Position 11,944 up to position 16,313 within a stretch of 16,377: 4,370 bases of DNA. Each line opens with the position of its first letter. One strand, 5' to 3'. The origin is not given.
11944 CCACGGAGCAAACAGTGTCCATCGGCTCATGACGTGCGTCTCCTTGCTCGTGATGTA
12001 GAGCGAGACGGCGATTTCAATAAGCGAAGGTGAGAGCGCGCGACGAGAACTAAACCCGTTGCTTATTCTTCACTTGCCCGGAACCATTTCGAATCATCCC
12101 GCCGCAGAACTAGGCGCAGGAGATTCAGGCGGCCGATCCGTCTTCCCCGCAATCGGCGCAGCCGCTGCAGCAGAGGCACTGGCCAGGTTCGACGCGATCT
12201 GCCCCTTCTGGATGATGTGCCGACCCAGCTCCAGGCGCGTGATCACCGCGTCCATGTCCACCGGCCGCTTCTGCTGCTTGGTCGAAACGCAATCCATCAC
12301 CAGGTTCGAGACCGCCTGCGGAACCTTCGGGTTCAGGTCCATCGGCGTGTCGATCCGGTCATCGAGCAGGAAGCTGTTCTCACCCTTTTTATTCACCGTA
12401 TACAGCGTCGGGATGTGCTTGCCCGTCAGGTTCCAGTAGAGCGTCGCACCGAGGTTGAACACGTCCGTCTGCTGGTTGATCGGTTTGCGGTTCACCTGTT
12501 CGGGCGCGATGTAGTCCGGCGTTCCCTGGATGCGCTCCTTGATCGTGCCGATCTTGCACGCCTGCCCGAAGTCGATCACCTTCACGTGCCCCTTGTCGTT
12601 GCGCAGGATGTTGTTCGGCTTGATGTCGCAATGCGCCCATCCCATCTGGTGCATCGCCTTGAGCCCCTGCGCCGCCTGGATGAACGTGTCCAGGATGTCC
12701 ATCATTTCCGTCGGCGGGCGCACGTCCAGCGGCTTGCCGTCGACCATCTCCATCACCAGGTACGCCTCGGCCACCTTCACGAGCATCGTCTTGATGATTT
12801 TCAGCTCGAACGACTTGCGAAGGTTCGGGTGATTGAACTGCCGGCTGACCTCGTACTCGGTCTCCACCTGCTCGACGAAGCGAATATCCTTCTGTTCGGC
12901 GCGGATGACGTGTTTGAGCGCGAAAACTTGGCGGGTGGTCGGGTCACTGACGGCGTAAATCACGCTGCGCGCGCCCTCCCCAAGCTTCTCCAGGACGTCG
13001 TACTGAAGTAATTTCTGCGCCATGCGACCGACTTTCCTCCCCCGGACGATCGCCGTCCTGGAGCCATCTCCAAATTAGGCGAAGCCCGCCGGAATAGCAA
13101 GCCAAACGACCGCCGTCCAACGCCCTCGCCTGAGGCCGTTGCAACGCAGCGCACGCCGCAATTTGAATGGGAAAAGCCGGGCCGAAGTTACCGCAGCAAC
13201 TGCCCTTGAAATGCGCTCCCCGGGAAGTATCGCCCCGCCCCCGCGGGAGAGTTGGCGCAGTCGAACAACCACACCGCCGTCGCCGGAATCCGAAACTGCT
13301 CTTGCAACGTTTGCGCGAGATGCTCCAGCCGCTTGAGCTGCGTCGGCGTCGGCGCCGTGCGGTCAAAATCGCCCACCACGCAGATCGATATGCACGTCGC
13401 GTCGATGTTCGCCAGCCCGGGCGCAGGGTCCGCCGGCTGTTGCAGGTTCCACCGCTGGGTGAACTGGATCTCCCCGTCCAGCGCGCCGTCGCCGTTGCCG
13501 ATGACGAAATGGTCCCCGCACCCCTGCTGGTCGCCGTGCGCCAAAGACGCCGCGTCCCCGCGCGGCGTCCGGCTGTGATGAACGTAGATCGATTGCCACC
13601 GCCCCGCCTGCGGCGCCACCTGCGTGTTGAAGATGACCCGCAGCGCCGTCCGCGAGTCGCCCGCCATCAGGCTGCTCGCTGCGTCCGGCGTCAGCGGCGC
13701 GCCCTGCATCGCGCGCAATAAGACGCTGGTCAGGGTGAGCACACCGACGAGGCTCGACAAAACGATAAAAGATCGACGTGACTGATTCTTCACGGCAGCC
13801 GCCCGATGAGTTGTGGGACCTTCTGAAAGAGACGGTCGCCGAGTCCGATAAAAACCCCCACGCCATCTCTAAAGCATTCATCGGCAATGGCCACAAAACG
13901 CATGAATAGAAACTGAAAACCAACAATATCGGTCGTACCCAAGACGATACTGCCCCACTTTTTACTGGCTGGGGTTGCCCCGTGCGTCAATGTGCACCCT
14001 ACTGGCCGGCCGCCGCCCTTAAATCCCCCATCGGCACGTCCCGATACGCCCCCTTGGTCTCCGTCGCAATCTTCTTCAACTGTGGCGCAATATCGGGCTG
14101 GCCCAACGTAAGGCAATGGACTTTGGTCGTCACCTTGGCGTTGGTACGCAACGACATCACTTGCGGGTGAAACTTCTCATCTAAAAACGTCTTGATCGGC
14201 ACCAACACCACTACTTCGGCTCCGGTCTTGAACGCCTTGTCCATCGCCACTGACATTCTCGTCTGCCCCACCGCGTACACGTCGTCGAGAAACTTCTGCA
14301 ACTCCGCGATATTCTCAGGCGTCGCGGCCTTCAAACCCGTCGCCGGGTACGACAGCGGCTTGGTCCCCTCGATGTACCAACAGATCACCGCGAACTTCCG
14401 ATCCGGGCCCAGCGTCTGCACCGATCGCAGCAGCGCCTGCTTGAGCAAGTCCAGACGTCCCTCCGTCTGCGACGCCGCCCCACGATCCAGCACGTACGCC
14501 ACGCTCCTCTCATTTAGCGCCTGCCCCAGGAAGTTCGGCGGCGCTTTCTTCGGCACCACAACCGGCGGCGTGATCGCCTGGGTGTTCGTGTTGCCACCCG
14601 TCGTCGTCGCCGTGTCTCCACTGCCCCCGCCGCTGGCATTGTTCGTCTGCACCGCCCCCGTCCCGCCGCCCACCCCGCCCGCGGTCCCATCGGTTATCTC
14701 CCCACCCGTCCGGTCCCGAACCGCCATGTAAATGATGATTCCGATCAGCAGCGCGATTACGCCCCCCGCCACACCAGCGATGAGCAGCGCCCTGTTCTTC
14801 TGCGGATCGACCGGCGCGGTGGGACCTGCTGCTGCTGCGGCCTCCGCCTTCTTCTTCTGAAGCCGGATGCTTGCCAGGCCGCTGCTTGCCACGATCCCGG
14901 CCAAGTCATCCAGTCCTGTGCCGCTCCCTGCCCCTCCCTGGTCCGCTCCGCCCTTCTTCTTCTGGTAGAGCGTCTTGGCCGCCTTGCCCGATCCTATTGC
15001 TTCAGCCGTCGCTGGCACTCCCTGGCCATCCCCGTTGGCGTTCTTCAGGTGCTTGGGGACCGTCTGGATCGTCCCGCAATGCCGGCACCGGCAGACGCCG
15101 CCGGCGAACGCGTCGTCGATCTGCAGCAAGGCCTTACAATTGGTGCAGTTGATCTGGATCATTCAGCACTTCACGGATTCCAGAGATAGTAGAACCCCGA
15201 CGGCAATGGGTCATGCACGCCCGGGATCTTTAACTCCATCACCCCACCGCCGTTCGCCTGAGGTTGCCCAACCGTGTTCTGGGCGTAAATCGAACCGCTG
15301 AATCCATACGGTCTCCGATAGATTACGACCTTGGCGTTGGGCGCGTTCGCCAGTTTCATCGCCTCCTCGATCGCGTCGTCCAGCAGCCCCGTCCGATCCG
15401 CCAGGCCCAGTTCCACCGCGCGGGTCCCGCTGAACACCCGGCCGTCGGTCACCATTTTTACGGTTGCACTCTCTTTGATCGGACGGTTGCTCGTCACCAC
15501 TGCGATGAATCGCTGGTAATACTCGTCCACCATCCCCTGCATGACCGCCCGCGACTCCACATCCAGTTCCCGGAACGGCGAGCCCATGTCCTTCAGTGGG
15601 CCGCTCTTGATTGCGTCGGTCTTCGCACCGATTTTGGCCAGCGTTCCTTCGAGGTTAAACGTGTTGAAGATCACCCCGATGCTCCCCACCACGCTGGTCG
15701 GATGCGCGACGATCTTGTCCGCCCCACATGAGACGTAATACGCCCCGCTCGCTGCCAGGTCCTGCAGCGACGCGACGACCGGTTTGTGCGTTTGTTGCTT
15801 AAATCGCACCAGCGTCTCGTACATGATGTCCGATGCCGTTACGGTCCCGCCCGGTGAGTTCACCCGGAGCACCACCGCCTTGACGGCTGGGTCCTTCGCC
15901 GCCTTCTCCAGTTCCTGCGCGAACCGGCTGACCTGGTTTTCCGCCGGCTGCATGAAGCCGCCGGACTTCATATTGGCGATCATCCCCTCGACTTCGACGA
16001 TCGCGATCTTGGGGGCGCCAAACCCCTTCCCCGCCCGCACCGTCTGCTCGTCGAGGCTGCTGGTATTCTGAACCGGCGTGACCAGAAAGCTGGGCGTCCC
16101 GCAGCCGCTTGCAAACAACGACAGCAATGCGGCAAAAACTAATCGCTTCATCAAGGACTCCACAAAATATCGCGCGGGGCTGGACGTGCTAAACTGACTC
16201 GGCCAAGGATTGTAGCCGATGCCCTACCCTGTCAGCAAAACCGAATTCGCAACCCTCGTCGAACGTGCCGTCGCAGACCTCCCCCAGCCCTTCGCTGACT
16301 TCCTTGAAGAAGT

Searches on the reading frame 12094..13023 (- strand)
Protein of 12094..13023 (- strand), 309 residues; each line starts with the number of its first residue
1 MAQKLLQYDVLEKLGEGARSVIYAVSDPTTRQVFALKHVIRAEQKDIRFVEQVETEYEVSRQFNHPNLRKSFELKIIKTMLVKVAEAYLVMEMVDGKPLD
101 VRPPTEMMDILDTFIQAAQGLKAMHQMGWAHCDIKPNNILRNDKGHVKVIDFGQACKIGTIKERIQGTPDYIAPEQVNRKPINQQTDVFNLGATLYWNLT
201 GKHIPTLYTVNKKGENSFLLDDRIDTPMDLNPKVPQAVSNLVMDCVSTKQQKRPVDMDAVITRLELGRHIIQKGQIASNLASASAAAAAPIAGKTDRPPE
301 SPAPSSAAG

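Call 46: search_protein_families(library=pfam, proteins=[window:12094-13023:-], max_evalue=1)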
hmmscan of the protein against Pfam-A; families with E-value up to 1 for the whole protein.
window:12094-13023:- (309 aa): 10 families
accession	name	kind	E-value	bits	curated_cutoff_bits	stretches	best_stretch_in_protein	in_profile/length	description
PF00069.31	Pkinase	-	1.1e-39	136.9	31.7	1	8-255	1-253/263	Protein kinase domain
PF07714.23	PK_Tyr_Ser-Thr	-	1.1e-20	74.5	23.1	1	11-254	4-249/258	Protein tyrosine and serine/threonine kinase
PF03109.22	ABC1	-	2.4e-06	27.3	22.9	1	68-159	124-218/244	ABC1 atypical kinase-like domain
PF01636.29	APH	-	2.1e-05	24.9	23.2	1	128-156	169-198/239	Phosphotransferase enzyme family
PF01163.29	RIO1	-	2.3e-05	24.6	22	1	82-157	76-153/187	RIO domain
PF01633.27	Choline_kinase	-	9.5e-05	22.3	29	1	74-156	114-192/300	Choline/ethanolamine kinase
PF06293.20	Kdo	-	0.0049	16.8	21.3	1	117-157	127-171/207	Lipopolysaccharide kinase (Kdo/WaaP) family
PF14531.12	Kinase-like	-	0.0056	16.4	25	1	122-253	159-289/289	Kinase-like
PF17667.7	Pkinase_fungal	-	0.034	13.3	24.1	1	106-173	284-361/387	Fungal protein kinase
PF09155.15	DUF1940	-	0.17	12.3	25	0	82-117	22-55/143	Domain of unknown function (DUF1940)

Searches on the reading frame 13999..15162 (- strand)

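Call 46: search_protein_families(library=pfam, proteins=[window:13999-15162:-], max_evalue=1)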
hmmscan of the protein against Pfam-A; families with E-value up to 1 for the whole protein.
window:13999-15162:- (387 aa): 4 families
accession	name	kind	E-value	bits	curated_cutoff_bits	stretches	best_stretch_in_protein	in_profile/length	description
PF13768.12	VWA_3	-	8.5e-06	26.3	27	1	221-374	3-154/155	von Willebrand factor type A domain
PF13717.11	Zn_ribbon_4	-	0.11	12.9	30.3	1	4-32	3-34/36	zinc-ribbon domain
PF21811.2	RdfA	-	0.5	10.6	27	0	2-27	170-195/195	Rod-determining factor A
PF21344.3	Zn_ribbon_LysW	-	0.6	10.2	27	0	5-31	2-29/46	Alpha-aminoadipate carrier protein LysW-like, globular domain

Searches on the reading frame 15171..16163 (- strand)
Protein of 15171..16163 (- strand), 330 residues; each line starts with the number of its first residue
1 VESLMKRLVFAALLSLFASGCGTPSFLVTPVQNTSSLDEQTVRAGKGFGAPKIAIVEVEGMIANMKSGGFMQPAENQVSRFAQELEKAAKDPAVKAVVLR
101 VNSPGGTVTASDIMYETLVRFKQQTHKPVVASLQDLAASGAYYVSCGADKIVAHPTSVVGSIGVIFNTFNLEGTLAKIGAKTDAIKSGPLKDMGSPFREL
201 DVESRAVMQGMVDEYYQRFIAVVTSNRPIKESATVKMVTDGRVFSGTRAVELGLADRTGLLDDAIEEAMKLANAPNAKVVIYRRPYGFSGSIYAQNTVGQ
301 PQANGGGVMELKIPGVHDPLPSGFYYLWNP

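Call 46: search_protein_families(library=pfam, proteins=[window:15171-16163:-], max_evalue=1)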
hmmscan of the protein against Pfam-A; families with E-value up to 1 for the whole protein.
window:15171-16163:- (330 aa): 6 families
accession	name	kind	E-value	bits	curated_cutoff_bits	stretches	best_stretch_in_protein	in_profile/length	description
PF01343.23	Peptidase_S49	-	8.7e-48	162.6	24.9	1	123-273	3-152/154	Peptidase family S49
PF25145.1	NfeD1b_N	-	2.3e-08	34.3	40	1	75-167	12-100/189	NfeD1b, N-terminal domain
PF00574.28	CLP_protease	-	0.00035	20.9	20.2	1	87-150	39-98/182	Clp protease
PF01972.22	SDH_protease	-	0.041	13.3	31.3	1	92-163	89-156/286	ClpP-like SDH-type serine proteinase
PF00549.24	Ligase_CoA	-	0.08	13.5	24.5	1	78-134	35-91/128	CoA-ligase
PF18138.6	bacHORMA_1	-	0.18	12.1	35.6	1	69-115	33-79/169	Bacterial HORMA domain family 1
